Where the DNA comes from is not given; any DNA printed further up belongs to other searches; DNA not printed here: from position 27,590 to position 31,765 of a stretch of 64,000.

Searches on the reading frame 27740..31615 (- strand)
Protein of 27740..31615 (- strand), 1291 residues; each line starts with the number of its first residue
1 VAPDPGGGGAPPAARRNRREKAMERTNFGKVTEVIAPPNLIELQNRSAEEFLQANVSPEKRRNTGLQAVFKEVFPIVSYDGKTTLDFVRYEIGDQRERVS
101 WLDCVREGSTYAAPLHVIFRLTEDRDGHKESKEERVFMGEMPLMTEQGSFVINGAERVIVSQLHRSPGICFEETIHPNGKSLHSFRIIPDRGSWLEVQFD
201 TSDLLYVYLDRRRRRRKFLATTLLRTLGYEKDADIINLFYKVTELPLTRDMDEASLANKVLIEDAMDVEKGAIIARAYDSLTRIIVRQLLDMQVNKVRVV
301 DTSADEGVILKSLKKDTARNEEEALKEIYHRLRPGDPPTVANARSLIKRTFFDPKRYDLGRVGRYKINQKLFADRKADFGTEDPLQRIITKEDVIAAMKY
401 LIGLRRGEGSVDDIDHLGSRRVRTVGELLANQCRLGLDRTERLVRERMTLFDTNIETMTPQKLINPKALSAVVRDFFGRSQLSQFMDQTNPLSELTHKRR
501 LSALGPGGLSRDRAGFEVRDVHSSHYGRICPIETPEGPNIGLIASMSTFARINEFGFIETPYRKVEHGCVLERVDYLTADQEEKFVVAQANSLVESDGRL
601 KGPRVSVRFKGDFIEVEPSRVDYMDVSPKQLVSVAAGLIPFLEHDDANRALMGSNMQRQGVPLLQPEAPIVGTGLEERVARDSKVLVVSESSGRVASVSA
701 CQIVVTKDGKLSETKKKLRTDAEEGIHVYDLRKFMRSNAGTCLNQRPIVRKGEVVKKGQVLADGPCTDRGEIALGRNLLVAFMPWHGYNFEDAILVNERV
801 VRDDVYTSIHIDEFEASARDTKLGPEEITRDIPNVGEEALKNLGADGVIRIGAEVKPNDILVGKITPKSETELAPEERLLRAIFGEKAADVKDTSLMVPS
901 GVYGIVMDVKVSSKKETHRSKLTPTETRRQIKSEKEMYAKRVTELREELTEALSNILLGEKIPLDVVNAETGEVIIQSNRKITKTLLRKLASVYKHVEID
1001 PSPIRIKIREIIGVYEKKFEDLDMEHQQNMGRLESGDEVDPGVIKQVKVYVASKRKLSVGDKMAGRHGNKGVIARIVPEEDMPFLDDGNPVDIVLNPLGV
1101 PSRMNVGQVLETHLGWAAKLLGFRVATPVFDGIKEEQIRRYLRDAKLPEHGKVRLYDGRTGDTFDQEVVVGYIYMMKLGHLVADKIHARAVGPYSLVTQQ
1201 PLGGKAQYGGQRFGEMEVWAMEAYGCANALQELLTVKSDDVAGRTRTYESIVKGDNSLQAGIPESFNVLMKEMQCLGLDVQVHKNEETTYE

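Call 61: search_protein_families(library=pfam, proteins=[window:27740-31615:-], max_evalue=0.00001)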
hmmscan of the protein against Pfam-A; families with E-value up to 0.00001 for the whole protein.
window:27740-31615:- (1291 aa): 6 families
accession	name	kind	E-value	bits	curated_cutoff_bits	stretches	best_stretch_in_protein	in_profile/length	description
PF00562.33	RNA_pol_Rpb2_6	-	3.4e-133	444.8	23.4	1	722-1207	23-373/373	RNA polymerase Rpb2, domain 6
PF04565.21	RNA_pol_Rpb2_3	-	1.5e-29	102.4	21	1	484-552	1-68/68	RNA polymerase Rpb2, domain 3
PF04560.25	RNA_pol_Rpb2_7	-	5e-26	91.4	32.1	1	1209-1284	1-86/87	RNA polymerase Rpb2, domain 7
PF10385.14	RNA_pol_Rpb2_45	-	4.1e-25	88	28.2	1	562-627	1-66/66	RNA polymerase beta subunit external 1 domain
PF04561.19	RNA_pol_Rpb2_2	-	5.4e-23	82.1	21.7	1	308-423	86-190/190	RNA polymerase Rpb2, domain 2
PF04563.20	RNA_pol_Rpb2_1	-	8.4e-17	61.8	28.2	1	40-469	2-201/203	RNA polymerase beta subunit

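Call 62: find_related_loci(query=window:27740-31615:-, collection=genome_contigs, flank=100)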
Query window:27740-31615:- (1291 aa) in genome_contigs; peptide patterns used: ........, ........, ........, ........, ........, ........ (x = any residue, [..] = any of these).
600 stretches matched a pattern (row limit reached: there are more); 600 encode a relative of the query (tblastn E <= 1e-3); the best 80 are kept; 80 distinct loci.
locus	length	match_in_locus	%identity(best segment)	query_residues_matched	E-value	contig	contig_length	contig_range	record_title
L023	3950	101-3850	75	24-1282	0e+0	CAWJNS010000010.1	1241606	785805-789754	MAG: uncultured Verrucomicrobiae bacterium isolate MFD02840.bin.2.14 genome assembly, contig: contig_75253, whole genome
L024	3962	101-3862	74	20-1282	0e+0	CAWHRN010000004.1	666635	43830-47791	MAG: uncultured Verrucomicrobiae bacterium isolate MFD05841.bin.1.229 genome assembly, contig: contig_18220, whole genom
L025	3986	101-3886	74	20-1290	0e+0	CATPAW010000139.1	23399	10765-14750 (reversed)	MAG: uncultured Chthoniobacterales bacterium isolate COA_Bin_6_3 genome assembly, contig: co_assembly_000000172395, whol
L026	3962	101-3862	74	20-1282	0e+0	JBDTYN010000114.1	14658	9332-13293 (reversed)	MAG: Chthoniobacterales bacterium isolate cluster4_bin.140 NODE_9078_length_14658_cov_6.918099, whole genome shotgun seq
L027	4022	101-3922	73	5-1282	0e+0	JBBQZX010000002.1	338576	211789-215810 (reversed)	MAG: Chthoniobacterales bacterium isolate Co_metawrap_2259 Cmw_2259_k141_4071111_length_338576_cov_14.9997, whole genome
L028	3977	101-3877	73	15-1282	0e+0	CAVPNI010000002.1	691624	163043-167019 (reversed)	MAG: uncultured Verrucomicrobiae bacterium isolate MFD10113.bin.1.57 genome assembly, contig: contig_30754, whole genome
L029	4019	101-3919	73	4-1286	0e+0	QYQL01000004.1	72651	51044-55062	MAG: Verrucomicrobiaceae bacterium isolate PowLak16_MAG3 c_000000128393, whole genome shotgun sequence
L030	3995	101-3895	73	24-1281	0e+0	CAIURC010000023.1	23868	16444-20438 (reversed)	MAG: uncultured Spartobacteria bacterium isolate Erken-D2_bin-0191 genome assembly, contig: bin-0191:023/224, whole geno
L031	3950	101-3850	72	24-1282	0e+0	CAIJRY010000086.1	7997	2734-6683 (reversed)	MAG: uncultured Spartobacteria bacterium isolate Ki1-2-7m_bin-211 genome assembly, contig: bin-211:086/260, whole genome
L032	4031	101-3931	70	8-1282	0e+0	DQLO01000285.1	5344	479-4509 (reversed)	MAG TPA_asm: Verrucomicrobia bacterium isolate SZUA-1035 k95_693875, whole genome shotgun sequence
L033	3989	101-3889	68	24-1282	0e+0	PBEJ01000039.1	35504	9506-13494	MAG: Verrucomicrobiales bacterium isolate SP324 140554, whole genome shotgun sequence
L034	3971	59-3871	68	24-1287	0e+0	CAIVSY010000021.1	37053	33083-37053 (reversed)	uncultured bacterium isolate LaPlata_bin-2000 genome assembly, contig: bin-2000:021/118, whole genome shotgun sequence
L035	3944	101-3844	68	24-1284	0e+0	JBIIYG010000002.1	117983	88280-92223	MAG: Pontiellaceae bacterium isolate ME2005-09-19_3300034101_group2_bin151 Rohwer_bin2523_scaffold_37_c1, whole genome s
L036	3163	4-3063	74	256-1282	0e+0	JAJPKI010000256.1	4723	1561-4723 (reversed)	MAG: Verrucomicrobia bacterium isolate Centralia_MAG_692 k107_6126919, whole genome shotgun sequence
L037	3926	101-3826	59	20-1284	0e+0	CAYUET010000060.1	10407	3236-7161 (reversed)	MAG TPA_asm: uncultured bacterium isolate SRP192927_co3_253 genome assembly, contig: NODE_16287_length_10407_cov_6.89490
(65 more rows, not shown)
